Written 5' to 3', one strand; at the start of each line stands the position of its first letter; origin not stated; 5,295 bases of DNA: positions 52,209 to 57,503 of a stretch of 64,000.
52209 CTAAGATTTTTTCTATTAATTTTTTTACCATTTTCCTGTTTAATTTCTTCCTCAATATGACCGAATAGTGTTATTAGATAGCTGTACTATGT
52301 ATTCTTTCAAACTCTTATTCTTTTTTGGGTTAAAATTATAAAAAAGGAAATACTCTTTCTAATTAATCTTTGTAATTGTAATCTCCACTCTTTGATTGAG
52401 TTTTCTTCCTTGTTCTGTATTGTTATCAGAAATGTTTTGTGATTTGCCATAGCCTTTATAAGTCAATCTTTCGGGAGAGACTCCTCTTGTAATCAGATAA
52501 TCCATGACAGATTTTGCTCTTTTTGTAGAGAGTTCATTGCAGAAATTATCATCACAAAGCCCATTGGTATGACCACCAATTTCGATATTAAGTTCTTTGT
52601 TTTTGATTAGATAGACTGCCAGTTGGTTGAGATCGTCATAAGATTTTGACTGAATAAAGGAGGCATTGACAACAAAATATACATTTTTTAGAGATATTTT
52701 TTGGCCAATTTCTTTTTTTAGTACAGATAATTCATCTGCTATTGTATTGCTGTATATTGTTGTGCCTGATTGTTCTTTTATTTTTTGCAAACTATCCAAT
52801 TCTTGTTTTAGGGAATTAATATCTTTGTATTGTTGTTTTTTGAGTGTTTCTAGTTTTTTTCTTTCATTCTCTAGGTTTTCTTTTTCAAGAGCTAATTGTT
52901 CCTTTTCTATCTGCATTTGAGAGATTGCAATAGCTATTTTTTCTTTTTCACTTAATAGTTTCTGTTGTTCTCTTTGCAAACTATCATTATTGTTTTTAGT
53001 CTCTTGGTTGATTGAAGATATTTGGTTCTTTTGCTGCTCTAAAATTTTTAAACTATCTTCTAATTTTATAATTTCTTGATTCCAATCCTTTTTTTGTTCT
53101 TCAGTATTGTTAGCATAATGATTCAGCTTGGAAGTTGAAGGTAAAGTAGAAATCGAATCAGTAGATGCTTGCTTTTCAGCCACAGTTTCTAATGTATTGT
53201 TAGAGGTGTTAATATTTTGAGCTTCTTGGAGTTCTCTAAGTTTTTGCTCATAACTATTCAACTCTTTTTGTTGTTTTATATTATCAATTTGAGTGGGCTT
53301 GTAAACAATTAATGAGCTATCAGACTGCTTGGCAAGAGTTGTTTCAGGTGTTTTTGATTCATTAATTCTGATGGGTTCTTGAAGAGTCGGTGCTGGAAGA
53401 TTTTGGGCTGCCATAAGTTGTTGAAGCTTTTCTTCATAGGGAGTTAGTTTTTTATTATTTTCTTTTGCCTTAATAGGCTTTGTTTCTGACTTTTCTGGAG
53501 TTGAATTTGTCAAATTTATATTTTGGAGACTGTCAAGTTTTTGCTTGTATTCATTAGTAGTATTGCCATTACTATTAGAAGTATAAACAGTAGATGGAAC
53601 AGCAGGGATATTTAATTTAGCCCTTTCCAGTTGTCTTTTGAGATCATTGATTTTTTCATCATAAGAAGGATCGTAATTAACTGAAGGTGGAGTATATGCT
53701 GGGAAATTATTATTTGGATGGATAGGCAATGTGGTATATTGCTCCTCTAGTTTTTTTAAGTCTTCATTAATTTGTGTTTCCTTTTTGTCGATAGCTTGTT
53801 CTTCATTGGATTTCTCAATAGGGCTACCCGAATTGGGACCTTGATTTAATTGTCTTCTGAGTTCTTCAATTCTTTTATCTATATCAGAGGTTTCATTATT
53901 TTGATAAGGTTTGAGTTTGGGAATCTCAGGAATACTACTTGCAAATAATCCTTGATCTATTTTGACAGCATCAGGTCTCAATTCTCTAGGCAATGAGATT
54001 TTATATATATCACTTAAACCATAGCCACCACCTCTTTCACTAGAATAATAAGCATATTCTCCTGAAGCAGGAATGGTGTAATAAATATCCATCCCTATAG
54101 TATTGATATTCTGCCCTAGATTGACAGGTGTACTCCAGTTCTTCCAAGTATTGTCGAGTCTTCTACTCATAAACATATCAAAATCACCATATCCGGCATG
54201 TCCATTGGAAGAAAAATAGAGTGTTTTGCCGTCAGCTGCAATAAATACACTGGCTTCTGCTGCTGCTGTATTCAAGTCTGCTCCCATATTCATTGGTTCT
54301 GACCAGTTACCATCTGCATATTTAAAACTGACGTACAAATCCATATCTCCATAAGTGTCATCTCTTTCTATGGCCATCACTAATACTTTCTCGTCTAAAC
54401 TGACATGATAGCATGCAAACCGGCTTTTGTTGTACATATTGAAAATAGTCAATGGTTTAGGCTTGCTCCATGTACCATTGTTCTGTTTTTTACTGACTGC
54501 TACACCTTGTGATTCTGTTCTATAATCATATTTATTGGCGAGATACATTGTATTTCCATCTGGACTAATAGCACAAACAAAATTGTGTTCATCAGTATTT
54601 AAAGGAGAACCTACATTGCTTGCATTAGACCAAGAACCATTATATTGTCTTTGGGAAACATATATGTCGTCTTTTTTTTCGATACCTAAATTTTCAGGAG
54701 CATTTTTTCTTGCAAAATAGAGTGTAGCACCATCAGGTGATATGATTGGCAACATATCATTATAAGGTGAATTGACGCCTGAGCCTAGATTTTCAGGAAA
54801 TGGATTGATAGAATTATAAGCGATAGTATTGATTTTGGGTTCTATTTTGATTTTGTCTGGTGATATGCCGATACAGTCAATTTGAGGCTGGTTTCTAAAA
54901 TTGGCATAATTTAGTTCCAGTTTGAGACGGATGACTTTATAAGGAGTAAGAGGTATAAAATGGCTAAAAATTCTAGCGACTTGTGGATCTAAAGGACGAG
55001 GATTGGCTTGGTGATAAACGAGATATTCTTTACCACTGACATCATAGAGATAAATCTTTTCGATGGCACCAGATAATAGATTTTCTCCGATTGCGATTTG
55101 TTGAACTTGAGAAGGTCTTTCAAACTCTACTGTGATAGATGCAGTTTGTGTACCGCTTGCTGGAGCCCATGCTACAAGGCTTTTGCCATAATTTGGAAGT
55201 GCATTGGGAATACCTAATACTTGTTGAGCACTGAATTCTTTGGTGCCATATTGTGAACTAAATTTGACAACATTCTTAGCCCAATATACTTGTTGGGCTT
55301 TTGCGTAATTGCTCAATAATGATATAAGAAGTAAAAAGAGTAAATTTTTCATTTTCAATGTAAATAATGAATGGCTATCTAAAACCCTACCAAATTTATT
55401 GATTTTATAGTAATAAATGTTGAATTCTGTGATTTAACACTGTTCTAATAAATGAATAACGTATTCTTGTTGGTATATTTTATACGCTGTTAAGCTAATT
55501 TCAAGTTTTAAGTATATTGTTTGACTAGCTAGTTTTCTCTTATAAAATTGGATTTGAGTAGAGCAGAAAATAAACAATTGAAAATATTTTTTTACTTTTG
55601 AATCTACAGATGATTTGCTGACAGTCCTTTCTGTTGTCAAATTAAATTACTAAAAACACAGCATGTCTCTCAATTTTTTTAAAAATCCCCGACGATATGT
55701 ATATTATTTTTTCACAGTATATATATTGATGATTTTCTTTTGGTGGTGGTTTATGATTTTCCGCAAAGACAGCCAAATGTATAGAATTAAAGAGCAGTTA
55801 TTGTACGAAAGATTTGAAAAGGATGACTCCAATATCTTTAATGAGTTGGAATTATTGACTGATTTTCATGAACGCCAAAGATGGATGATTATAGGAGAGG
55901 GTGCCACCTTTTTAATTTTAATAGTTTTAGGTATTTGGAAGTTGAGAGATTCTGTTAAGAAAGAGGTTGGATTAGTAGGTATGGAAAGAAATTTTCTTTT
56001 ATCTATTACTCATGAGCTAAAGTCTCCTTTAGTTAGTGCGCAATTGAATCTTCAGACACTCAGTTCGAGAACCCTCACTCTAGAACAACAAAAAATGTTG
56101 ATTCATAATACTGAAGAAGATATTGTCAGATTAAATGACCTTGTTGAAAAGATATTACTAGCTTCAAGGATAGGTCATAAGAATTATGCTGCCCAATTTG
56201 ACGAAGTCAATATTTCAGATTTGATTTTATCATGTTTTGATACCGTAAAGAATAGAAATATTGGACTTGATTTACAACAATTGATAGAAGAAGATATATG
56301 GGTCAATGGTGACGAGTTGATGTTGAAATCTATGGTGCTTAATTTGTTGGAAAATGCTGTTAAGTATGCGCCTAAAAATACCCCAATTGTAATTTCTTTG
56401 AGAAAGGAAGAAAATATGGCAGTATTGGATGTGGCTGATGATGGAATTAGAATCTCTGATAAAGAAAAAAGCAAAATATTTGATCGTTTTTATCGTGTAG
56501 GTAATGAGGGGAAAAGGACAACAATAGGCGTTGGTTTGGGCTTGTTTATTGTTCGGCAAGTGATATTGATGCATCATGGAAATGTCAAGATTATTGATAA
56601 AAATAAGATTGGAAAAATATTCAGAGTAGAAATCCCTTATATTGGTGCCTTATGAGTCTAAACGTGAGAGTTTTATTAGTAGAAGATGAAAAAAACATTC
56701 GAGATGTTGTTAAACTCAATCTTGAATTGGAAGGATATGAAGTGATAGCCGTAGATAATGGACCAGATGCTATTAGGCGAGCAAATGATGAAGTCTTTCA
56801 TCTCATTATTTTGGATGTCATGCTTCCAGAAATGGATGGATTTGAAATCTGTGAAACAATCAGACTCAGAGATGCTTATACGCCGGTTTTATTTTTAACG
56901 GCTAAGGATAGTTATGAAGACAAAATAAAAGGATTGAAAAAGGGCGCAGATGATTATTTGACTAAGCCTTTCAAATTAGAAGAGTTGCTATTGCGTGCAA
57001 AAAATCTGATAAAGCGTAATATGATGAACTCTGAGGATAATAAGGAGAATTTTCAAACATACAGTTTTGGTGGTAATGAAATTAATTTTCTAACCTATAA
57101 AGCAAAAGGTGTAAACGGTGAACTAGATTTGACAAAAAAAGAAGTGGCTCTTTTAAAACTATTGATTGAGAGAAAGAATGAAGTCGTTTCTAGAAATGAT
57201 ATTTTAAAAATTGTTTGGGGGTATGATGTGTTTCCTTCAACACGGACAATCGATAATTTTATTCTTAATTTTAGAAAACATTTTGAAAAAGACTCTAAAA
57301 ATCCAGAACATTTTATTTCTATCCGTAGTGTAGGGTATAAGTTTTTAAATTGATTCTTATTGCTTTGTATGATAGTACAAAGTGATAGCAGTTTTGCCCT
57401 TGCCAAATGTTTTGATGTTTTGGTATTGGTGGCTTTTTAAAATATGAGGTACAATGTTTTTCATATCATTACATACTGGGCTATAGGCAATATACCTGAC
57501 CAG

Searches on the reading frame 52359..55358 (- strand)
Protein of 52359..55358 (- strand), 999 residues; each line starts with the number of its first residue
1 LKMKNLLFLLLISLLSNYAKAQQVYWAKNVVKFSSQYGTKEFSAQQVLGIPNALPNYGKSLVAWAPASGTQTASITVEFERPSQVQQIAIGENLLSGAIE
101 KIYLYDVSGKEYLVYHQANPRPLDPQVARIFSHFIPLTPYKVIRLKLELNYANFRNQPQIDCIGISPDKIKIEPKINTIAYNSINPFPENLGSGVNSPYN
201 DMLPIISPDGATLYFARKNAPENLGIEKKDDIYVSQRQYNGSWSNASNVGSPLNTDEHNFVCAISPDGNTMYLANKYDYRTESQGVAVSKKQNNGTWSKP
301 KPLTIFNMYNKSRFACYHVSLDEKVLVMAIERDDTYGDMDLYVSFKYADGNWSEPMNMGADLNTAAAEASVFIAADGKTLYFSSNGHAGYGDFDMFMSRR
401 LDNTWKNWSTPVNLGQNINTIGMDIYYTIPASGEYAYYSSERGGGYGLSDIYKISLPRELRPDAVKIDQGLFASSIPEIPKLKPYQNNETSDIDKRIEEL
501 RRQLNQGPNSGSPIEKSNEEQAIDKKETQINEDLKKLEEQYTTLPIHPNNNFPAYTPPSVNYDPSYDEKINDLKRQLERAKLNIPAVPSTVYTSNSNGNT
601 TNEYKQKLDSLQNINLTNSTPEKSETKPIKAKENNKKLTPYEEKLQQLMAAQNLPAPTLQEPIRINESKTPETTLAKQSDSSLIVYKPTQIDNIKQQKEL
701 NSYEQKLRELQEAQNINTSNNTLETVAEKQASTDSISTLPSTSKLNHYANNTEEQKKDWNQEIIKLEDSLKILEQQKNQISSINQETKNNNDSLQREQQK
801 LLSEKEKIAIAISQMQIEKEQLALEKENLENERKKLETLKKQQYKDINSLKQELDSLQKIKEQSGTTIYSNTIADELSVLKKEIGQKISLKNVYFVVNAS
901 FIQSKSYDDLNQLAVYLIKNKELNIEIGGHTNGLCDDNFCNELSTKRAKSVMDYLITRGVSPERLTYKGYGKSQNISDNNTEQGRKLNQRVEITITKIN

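Call 78: search_protein_families(library=pfam, proteins=[window:52359-55358:-], max_evalue=0.0001)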
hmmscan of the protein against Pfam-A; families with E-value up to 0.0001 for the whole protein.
window:52359-55358:- (999 aa): 2 families
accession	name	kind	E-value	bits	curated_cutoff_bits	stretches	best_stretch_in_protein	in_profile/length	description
PF07676.18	PD40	-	5.9e-18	64.8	20.9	1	361-397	4-38/38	WD40-like Beta Propeller Repeat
PF00691.25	OmpA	-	8.3e-16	58.6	27.2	1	894-988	1-97/98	OmpA family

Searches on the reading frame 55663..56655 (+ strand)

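Call 78: search_protein_families(library=pfam, proteins=[window:55663-56655:+], max_evalue=0.0001)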
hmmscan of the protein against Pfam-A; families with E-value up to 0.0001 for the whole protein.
window:55663-56655:+ (330 aa): 3 families
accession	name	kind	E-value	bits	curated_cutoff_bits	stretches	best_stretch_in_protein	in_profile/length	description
PF02518.31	HATPase_c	-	2.4e-23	83.1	26.4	1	216-325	1-108/111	Histidine kinase-, DNA gyrase B-, and HSP90-like ATPase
PF00512.31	HisKA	-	9.5e-10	38.8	26.9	1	108-172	2-65/66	His Kinase A (phospho-acceptor) domain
PF14501.12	HATPase_c_5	-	6.1e-05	23.3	22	0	223-316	8-94/102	GHKL domain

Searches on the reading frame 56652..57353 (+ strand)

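Call 78: search_protein_families(library=pfam, proteins=[window:56652-57353:+], max_evalue=0.0001)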
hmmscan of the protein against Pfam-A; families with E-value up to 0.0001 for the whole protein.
window:56652-57353:+ (233 aa): 2 families
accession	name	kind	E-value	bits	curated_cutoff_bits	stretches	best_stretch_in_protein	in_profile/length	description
PF00072.30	Response_reg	-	3.3e-30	104.9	30.2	1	7-115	1-109/111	Response regulator receiver domain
PF00486.34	Trans_reg_C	-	4.5e-21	75.1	26.2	1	157-231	3-77/77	Transcriptional regulatory protein, C terminal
